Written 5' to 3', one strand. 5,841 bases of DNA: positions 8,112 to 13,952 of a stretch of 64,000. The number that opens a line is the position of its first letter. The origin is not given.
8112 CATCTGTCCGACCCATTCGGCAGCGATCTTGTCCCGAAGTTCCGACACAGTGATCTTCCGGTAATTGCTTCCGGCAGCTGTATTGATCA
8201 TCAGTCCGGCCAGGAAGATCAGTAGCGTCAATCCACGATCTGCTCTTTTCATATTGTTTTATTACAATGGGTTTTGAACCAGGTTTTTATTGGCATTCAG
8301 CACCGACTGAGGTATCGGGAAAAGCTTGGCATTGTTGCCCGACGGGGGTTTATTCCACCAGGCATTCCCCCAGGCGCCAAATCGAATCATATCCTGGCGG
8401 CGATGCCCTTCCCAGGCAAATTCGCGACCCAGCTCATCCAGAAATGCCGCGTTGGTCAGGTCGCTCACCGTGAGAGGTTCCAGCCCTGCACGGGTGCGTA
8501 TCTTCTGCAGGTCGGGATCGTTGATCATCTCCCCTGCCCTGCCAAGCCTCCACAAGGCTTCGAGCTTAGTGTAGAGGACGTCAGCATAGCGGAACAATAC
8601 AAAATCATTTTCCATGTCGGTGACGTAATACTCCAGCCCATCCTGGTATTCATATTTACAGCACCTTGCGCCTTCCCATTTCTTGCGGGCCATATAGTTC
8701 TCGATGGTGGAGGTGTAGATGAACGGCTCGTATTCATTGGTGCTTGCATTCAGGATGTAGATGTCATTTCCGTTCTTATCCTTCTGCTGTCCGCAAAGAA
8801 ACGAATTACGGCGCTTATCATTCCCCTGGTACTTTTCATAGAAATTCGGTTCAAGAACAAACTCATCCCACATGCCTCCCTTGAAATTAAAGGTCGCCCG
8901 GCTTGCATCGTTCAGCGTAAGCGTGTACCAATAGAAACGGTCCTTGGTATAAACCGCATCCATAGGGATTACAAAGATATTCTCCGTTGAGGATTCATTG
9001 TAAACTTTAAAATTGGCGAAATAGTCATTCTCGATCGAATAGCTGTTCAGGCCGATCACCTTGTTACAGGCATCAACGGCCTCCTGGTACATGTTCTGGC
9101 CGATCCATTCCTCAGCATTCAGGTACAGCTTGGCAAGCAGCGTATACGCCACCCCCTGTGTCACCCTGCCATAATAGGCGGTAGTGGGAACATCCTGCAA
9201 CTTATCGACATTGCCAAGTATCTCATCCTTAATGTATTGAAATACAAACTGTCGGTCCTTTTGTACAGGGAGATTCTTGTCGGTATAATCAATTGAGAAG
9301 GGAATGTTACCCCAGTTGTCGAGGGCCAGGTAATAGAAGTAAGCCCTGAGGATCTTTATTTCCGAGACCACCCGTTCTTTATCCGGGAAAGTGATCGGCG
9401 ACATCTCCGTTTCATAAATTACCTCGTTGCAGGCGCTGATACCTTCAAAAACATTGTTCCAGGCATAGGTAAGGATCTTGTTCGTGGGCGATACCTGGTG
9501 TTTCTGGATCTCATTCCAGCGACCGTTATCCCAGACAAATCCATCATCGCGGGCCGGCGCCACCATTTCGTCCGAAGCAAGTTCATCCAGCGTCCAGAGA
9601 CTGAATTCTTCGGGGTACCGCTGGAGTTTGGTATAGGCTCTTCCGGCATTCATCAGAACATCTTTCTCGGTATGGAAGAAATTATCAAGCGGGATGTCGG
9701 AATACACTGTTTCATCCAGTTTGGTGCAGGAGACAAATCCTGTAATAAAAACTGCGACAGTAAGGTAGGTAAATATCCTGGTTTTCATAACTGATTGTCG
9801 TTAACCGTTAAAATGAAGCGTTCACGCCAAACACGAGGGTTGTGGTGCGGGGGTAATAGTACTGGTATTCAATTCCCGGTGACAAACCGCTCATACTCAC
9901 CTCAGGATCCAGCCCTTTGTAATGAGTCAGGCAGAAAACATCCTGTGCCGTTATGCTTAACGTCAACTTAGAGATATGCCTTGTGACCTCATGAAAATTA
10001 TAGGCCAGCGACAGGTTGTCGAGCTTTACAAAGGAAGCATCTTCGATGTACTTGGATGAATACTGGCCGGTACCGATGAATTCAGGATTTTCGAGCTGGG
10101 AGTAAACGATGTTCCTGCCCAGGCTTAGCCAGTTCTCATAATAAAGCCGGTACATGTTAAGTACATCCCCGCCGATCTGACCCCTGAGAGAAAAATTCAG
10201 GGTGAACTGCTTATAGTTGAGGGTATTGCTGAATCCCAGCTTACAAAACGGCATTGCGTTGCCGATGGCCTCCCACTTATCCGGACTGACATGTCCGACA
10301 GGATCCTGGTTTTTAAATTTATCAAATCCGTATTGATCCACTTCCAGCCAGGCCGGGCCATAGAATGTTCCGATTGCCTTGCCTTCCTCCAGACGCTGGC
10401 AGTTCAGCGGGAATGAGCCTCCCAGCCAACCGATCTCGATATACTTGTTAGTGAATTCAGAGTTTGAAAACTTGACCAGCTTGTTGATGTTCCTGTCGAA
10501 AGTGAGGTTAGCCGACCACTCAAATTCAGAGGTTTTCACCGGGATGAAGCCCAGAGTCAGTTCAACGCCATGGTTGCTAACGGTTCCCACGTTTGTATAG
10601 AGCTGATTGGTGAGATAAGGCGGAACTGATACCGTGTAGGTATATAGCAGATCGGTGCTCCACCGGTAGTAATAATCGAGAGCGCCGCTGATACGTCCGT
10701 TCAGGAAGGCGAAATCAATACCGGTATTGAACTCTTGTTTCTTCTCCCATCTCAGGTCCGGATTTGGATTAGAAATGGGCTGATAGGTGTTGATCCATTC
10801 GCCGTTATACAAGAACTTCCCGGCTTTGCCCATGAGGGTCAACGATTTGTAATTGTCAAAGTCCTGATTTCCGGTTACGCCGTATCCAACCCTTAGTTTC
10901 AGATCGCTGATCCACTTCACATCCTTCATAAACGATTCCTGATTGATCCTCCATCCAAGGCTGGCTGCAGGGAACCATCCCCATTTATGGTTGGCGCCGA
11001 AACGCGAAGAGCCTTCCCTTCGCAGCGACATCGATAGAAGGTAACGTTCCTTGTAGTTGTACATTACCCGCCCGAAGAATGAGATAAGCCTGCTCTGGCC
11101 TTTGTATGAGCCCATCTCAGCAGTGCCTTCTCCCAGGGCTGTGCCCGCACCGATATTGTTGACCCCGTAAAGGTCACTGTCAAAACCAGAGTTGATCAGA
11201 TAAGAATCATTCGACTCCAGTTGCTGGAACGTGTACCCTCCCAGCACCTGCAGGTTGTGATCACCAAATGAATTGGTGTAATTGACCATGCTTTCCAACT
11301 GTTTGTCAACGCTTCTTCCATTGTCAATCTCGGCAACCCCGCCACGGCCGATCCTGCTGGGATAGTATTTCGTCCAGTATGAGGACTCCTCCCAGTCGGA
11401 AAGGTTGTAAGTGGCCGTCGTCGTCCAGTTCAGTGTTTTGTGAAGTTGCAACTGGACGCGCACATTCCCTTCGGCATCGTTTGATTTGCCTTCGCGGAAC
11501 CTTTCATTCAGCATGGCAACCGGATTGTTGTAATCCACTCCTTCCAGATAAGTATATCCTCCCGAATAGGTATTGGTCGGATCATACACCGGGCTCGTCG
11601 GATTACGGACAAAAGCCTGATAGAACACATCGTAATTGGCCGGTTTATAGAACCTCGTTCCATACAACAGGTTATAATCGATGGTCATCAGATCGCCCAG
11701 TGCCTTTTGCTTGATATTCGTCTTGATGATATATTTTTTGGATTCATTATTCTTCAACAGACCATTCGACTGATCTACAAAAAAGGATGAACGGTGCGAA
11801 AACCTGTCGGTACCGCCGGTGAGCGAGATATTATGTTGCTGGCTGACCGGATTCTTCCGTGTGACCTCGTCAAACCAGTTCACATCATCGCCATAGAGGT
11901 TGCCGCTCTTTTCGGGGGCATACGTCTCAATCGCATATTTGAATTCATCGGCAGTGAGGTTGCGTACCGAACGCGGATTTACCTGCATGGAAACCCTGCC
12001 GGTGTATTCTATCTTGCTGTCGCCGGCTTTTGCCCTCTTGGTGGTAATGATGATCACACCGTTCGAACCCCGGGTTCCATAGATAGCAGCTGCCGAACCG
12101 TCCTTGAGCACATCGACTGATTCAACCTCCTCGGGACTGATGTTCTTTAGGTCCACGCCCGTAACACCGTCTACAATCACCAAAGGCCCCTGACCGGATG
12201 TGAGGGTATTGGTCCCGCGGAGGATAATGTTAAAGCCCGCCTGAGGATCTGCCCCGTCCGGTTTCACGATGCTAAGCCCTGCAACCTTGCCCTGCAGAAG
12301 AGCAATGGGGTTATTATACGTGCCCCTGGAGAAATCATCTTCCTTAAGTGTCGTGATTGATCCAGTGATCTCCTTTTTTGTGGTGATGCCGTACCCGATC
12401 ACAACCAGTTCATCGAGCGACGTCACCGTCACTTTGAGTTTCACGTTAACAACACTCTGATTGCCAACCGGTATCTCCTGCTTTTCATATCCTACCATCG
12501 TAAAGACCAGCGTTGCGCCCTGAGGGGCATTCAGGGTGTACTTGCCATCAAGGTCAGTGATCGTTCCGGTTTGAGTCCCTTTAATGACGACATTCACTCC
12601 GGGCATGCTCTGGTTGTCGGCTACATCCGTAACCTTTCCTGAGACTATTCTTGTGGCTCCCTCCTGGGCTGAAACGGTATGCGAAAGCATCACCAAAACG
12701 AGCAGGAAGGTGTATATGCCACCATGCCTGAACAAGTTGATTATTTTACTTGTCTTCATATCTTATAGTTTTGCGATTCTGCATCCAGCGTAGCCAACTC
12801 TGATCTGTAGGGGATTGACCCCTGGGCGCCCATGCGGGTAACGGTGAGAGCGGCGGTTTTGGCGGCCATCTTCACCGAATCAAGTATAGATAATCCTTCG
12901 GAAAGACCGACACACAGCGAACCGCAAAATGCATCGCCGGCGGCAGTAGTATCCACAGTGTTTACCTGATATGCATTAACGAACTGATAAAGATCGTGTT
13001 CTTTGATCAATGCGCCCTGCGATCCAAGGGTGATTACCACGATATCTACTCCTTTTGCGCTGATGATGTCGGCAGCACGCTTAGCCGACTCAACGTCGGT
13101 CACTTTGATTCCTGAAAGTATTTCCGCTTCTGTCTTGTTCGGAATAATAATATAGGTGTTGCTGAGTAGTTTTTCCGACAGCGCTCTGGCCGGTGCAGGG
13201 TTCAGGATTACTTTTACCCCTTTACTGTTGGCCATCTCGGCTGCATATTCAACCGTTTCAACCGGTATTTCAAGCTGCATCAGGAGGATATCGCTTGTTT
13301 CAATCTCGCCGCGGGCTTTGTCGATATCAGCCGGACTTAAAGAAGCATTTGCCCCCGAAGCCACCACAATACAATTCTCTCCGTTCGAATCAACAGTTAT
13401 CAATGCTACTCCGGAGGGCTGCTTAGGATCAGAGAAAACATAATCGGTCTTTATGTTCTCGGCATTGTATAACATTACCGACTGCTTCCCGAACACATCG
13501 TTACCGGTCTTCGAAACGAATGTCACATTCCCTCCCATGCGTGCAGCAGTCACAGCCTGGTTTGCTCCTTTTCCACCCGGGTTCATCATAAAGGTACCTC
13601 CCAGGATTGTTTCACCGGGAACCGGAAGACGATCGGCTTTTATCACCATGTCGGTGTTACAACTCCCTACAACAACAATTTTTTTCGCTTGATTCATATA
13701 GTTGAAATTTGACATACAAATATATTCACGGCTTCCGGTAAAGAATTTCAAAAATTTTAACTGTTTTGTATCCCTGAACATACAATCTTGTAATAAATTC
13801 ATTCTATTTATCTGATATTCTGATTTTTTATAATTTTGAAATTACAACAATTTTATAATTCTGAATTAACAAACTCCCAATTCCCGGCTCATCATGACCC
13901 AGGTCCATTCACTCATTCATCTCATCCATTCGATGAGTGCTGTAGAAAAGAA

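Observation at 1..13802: Ribokinase-led SusC/SusD operon whose only predicted enzymes are three exported ADP-ribosylglycohydrolase-fold proteins and two tandem esterases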

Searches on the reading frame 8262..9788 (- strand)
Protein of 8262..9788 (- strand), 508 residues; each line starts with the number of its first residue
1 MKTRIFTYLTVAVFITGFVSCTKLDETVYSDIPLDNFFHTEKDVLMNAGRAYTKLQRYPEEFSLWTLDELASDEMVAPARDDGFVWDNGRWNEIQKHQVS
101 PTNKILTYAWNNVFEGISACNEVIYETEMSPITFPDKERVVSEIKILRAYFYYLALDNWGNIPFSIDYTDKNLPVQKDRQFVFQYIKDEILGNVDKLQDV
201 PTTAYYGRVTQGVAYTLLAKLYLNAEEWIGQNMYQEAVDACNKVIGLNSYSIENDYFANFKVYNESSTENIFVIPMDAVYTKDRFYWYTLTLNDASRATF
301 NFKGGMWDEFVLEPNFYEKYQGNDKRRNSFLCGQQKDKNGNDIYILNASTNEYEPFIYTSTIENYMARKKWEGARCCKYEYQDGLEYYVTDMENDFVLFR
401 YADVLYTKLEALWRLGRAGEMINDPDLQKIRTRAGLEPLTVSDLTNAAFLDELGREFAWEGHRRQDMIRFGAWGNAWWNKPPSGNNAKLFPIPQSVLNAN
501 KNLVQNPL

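Call 3: search_protein_families(library=pfam, proteins=[window:8262-9788:-], max_evalue=0.01)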
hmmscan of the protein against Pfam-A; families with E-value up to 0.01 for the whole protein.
window:8262-9788:- (508 aa): 4 families
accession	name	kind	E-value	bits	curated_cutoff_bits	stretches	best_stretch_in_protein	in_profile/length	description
PF07980.17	SusD_RagB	-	7.9e-23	82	23.1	2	269-471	2-236/297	SusD family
PF14322.12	SusD-like_3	-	7.4e-12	46.3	27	1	73-223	41-191/191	Starch-binding associating with outer membrane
PF12771.13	SusD-like_2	-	0.00011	21.6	27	1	102-197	53-150/415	Starch-binding associating with outer membrane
PF00515.34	TPR_1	-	0.005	17.1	27.8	0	231-248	14-31/34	Tetratricopeptide repeat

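Call 11: search_protein_families(library=ncbifam, proteins=[window:8262-9788:-], max_evalue=0.001)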
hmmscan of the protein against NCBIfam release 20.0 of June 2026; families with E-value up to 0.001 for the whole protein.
window:8262-9788:- (508 aa): 2 families
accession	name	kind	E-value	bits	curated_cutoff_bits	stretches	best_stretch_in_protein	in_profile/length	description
NF033071.0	SusD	exception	5.8e-42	143.6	725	2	64-264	79-275/558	starch-binding outer membrane lipoprotein SusD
NF033072.0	NanU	exception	1.4e-09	37.6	425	1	4-274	3-277/521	SusD family outer membrane lipoprotein NanU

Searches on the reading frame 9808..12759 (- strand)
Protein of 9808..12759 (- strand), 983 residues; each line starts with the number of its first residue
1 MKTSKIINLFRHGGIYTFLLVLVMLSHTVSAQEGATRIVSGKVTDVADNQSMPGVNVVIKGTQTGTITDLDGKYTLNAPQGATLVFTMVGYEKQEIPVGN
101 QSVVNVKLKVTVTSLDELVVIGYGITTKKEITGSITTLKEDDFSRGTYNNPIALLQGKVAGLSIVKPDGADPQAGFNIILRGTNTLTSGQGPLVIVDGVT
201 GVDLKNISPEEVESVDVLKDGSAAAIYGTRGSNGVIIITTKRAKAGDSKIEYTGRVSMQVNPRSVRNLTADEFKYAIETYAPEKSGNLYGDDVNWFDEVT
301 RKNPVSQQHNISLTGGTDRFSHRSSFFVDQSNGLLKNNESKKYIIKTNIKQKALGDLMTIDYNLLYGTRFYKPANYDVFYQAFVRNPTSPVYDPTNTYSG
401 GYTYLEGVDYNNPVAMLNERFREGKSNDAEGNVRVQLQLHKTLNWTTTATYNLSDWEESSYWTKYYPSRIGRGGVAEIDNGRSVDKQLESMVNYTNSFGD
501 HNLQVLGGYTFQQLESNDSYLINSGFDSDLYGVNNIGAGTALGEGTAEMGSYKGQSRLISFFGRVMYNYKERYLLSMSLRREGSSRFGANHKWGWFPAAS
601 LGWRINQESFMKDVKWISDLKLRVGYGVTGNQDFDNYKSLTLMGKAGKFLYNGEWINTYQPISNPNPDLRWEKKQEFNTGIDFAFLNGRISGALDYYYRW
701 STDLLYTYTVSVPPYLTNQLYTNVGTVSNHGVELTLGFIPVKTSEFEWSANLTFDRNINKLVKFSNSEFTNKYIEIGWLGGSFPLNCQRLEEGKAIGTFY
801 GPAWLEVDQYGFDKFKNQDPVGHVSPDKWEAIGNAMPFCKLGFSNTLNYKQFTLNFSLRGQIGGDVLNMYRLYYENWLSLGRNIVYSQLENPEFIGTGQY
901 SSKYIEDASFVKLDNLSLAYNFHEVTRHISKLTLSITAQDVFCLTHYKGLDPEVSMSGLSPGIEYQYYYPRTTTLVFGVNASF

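Call 3: search_protein_families(library=pfam, proteins=[window:9808-12759:-], max_evalue=0.01)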
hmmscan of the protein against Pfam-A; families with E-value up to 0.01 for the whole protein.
window:9808-12759:- (983 aa): 4 families
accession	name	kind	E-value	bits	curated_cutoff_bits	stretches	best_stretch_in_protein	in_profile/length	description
PF13715.12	CarbopepD_reg_2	-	4.6e-19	68.7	32.2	1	39-120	1-88/88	CarboxypepD_reg-like domain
PF00593.30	TonB_dep_Rec_b-barrel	-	8.8e-18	65.8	27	1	389-773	19-362/436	TonB dependent receptor-like, beta-barrel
PF07715.20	Plug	-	4.8e-16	59.6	23.9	1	128-235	2-107/107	TonB-dependent Receptor Plug Domain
PF13620.12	CarboxypepD_reg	-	8.8e-11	42.4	32.3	1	39-108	2-81/82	Carboxypeptidase regulatory-like domain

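Call 11: search_protein_families(library=ncbifam, proteins=[window:9808-12759:-], max_evalue=0.001)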
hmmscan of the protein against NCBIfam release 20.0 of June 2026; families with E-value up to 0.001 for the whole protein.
window:9808-12759:- (983 aa): 3 families
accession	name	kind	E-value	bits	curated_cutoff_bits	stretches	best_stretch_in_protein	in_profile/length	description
TIGR04056.1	OMP_RagA_SusC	subfamily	4.3e-220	733.7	368.25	1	39-983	3-981/981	SusC/RagA family TonB-linked outer membrane protein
TIGR04057.1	SusC_RagA_signa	signature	1.1e-16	60.3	46.2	1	211-241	1-31/31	SusC/RagA subfamily TonB-dependent outer membrane receptor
NF053692.1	BamP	equivalog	4.1e-06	26.4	230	1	18-123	6-113/251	BamP family beta-barrel-assembly machinery protein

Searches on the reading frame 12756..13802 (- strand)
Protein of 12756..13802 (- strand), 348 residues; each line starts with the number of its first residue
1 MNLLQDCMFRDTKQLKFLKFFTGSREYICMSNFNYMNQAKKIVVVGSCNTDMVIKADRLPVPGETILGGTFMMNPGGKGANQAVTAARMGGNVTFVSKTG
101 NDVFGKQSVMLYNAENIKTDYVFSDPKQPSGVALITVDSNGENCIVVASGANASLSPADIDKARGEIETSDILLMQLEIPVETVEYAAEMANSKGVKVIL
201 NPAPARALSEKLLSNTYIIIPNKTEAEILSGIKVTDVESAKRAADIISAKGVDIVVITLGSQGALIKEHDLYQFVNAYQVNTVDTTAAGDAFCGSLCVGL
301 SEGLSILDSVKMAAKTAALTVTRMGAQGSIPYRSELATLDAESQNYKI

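Call 3: search_protein_families(library=pfam, proteins=[window:12756-13802:-], max_evalue=0.01)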
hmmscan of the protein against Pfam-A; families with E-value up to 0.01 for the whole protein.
window:12756-13802:- (348 aa): 2 families
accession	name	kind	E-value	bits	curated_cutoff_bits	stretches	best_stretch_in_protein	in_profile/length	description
PF00294.29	PfkB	-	3.3e-71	240.5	25.8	1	40-331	2-300/302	pfkB family carbohydrate kinase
PF08543.17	Phos_pyr_kin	-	2.6e-12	47.1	27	1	194-315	98-226/246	Phosphomethylpyrimidine kinase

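Call 11: search_protein_families(library=ncbifam, proteins=[window:12756-13802:-], max_evalue=0.001)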
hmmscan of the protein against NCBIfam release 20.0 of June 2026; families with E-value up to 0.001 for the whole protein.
window:12756-13802:- (348 aa): 33 families (the best 25 are shown)
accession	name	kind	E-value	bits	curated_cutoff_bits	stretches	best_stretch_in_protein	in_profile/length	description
TIGR02152.1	D_ribokin_bact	equivalog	4.4e-113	377.5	299.65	1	42-337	1-297/298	ribokinase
NF008353.0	PRK11142.1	equivalog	2.8e-104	348.9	341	1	39-339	2-302/307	ribokinase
TIGR03168.1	1-PFK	subfamily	1.5e-26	93.1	216.4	1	51-327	11-288/305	hexose kinase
NF053626.1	RibKinHalex1628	equivalog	2.6e-26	92.8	330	1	41-329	3-281/293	ATP-dependent ribose-1-phosphate kinase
NF006957.1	PRK09434.1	equivalog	3.7e-26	92.3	450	1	70-336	21-302/302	fructokinase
TIGR03828.1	pfkB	equivalog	1.5e-25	89.8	292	1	51-327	11-288/305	1-phosphofructokinase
TIGR04382.1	myo_inos_iolC_N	equivalog_domain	2.1e-25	89.6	300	1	70-337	28-306/309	5-dehydro-2-deoxygluconokinase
NF041134.1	R1P_kin_Thcocales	equivalog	3.8e-23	82.3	500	1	42-330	3-272/291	ADP-dependent ribose-1-phosphate kinase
NF040938.1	KDG_KDGal_kin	equivalog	1.5e-22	80.1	400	1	77-338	31-301/305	bifunctional 2-dehydro-3-deoxygluconokinase/2-dehydro-3-deoxygalactonokinase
NF007355.0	PRK09850.1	equivalog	9.4e-19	67.6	540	1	36-320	1-286/313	pseudouridine kinase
NF049991.1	TagKinase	equivalog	5e-18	65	420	1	84-339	49-314/321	tagatose kinase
TIGR02198.1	rfaE_dom_I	equivalog_domain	6.4e-18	64.9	345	1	66-327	37-303/315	D-glycero-beta-D-manno-heptose-7-phosphate kinase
NF007632.0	PRK10294.1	equivalog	7.3e-17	61.6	353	1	72-318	34-286/310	6-phosphofructokinase II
NF007416.0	PRK09954.1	equivalog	8.7e-17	61.1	561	1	39-321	57-340/362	sugar kinase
NF041332.1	KDG_KDGal_kin_Halo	equivalog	3.5e-16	59.6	440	1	201-326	175-297/320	bifunctional 2-dehydro-3-deoxygluconokinase/2-dehydro-3-deoxygalactonokinase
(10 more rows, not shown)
